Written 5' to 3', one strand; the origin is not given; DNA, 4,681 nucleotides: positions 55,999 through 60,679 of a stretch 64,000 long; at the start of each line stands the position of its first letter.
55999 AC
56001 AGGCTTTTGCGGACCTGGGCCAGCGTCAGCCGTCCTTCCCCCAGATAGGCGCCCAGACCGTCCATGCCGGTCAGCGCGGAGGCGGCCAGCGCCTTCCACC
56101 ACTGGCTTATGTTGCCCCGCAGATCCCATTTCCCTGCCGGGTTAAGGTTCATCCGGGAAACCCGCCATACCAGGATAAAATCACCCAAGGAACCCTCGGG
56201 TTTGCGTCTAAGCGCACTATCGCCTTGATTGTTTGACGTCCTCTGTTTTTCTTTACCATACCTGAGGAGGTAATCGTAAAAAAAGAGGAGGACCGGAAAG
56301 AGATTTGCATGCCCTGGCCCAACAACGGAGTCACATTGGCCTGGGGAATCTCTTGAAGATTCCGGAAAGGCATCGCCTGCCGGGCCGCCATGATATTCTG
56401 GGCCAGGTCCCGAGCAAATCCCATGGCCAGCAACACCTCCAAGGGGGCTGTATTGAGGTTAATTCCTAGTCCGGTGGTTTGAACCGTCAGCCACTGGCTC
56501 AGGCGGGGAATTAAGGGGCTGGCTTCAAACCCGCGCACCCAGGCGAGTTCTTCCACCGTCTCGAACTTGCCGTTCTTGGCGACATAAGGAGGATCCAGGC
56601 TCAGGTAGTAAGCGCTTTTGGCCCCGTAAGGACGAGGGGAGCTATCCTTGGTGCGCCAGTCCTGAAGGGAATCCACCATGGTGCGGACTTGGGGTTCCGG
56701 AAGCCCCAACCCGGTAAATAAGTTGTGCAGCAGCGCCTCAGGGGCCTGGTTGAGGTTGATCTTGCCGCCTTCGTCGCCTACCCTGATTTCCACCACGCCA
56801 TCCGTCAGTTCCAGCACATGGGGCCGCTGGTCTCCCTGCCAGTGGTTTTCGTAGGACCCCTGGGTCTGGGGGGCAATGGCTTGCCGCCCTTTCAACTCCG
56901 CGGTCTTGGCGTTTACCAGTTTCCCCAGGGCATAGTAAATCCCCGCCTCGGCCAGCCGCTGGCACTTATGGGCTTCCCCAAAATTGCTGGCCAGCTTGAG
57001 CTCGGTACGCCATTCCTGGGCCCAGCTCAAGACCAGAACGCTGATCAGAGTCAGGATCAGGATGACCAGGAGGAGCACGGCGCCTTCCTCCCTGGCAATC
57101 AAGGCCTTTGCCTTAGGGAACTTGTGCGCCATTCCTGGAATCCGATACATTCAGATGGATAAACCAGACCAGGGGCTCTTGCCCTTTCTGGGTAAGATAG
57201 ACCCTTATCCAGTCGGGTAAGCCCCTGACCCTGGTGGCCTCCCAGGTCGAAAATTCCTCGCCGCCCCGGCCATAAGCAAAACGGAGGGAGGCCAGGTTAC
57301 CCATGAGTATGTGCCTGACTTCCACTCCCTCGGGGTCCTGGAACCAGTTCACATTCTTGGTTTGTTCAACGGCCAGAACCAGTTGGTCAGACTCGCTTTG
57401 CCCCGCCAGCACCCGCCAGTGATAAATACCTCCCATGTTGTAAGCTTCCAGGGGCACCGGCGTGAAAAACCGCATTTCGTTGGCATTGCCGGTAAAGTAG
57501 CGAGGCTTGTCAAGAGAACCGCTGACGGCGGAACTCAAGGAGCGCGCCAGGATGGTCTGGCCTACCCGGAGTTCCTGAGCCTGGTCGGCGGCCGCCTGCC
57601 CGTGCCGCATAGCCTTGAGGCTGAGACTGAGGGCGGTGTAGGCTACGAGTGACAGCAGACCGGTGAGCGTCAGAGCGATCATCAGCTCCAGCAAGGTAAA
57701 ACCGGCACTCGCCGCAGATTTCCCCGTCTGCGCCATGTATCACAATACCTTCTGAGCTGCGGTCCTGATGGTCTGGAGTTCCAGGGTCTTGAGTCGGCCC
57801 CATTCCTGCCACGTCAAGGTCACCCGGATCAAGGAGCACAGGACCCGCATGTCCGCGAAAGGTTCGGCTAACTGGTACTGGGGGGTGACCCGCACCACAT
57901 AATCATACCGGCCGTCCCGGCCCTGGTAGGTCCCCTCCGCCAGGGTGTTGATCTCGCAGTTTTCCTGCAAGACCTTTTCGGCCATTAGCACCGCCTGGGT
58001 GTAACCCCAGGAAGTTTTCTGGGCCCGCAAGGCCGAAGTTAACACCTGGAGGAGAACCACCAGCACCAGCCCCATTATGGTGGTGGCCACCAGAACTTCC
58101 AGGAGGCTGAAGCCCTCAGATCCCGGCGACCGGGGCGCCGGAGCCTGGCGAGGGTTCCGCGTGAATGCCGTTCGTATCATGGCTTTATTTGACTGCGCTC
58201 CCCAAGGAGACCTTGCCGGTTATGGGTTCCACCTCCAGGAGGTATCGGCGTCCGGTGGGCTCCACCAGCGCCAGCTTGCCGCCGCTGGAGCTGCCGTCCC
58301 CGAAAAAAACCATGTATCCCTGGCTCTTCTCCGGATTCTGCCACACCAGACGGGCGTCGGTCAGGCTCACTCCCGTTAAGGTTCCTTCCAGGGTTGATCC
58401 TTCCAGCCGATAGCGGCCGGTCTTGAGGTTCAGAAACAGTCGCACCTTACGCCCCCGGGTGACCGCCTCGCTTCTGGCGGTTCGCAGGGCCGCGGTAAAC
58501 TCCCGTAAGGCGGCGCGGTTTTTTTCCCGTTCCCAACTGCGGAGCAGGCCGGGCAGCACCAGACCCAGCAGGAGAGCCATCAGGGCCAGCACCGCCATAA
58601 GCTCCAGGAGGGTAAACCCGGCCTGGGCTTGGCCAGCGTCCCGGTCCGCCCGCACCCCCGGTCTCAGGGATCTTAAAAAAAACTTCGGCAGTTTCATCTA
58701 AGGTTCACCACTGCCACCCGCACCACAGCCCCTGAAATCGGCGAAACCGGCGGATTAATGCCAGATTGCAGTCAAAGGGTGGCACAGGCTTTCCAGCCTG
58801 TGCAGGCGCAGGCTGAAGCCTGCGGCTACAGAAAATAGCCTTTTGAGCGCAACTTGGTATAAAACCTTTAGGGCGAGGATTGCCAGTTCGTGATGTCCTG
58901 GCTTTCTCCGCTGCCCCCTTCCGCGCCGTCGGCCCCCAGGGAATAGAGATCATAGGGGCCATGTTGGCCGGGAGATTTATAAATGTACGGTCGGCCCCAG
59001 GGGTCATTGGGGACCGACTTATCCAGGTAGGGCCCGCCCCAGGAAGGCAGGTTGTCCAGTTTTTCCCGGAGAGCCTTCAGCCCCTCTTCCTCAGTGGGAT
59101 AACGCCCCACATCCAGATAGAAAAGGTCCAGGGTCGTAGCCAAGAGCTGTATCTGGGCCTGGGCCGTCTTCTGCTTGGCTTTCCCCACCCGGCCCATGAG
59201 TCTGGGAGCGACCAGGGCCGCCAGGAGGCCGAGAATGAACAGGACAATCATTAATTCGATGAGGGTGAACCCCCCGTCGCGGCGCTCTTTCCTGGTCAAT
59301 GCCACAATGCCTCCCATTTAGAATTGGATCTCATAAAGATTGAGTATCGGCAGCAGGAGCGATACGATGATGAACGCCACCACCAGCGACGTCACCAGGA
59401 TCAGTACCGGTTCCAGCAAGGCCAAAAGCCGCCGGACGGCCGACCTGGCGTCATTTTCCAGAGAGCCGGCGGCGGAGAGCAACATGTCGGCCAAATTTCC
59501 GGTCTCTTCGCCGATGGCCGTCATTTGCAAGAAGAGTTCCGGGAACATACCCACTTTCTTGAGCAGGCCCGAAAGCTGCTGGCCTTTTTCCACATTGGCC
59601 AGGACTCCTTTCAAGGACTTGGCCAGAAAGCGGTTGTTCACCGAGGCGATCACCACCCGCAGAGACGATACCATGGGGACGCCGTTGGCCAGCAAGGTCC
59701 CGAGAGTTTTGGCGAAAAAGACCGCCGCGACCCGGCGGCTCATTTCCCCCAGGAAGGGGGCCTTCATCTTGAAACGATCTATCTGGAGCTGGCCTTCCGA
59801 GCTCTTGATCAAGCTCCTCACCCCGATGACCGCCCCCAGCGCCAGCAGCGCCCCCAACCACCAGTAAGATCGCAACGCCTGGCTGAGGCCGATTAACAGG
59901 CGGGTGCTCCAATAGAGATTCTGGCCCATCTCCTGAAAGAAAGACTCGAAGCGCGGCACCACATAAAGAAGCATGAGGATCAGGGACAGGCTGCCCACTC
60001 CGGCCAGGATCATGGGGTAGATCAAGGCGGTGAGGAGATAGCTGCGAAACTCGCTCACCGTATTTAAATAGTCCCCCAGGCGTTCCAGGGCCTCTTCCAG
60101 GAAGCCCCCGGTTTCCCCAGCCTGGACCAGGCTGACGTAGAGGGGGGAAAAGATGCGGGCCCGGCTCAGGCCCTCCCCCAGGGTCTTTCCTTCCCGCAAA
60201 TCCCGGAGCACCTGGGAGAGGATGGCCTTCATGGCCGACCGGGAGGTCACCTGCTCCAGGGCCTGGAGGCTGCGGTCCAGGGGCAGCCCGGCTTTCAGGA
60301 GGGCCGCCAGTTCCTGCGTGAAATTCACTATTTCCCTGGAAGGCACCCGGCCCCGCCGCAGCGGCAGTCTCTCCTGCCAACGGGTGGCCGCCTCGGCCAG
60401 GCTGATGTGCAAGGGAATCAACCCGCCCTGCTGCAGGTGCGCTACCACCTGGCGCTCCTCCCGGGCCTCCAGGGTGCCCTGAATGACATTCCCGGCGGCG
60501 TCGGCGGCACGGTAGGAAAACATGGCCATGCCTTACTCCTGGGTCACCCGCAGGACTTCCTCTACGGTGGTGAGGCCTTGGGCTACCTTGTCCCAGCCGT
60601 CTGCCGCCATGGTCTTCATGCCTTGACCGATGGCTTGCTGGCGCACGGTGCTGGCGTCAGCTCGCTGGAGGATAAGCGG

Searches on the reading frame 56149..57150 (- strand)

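Call 10: search_protein_families(library=pfam, proteins=[window:56149-57150:-], max_evalue=0.001)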
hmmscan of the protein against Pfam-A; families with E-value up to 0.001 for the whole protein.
window:56149-57150:- (333 aa): 3 families
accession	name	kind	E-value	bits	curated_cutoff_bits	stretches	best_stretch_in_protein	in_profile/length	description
PF21687.3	T2SSK_1st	-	2.7e-18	67.1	26.2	1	134-223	16-104/107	Type II secretion system (T2SS), protein K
PF12836.13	HHH_3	-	4.9e-09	36.6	27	0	229-268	5-46/65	Helix-hairpin-helix motif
PF03934.19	T2SSK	-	1.7e-07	31.9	24.2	1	230-268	1-41/63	Type II secretion system (T2SS), protein K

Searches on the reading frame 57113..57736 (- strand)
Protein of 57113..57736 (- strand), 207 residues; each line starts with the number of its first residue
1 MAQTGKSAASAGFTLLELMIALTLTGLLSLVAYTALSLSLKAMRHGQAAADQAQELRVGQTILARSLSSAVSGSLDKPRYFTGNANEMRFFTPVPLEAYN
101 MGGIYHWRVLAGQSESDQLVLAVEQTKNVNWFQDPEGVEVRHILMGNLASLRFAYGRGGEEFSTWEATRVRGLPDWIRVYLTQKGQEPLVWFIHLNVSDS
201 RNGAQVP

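Call 10: search_protein_families(library=pfam, proteins=[window:57113-57736:-], max_evalue=0.001)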
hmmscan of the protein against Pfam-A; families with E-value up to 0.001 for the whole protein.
window:57113-57736:- (207 aa): 1 family
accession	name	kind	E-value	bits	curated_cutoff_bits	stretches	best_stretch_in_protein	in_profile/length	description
PF07963.17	N_methyl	-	1e-06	28.5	21.2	1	10-33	4-27/27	Prokaryotic N-terminal methylation motif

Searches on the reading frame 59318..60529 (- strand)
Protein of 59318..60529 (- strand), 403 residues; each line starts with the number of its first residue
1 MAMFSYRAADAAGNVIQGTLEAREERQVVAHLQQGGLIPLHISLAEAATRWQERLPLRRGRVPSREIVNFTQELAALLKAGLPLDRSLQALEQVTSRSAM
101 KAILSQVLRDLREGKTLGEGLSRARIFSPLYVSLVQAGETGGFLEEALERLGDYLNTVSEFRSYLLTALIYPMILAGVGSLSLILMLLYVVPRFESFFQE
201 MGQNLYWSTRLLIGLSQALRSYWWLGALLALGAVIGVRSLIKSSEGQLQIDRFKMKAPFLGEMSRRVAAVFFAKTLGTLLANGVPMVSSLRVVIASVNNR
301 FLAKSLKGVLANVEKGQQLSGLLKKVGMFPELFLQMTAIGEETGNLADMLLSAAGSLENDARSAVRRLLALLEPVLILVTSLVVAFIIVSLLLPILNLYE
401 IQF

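Call 10: search_protein_families(library=pfam, proteins=[window:59318-60529:-], max_evalue=0.001)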
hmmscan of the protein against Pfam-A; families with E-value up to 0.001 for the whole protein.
window:59318-60529:- (403 aa): 1 family
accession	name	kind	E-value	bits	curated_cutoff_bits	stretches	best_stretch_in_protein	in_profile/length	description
PF00482.28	T2SSF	-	1.6e-51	173.9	25.2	2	70-192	1-125/125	Type II secretion system (T2SS), protein F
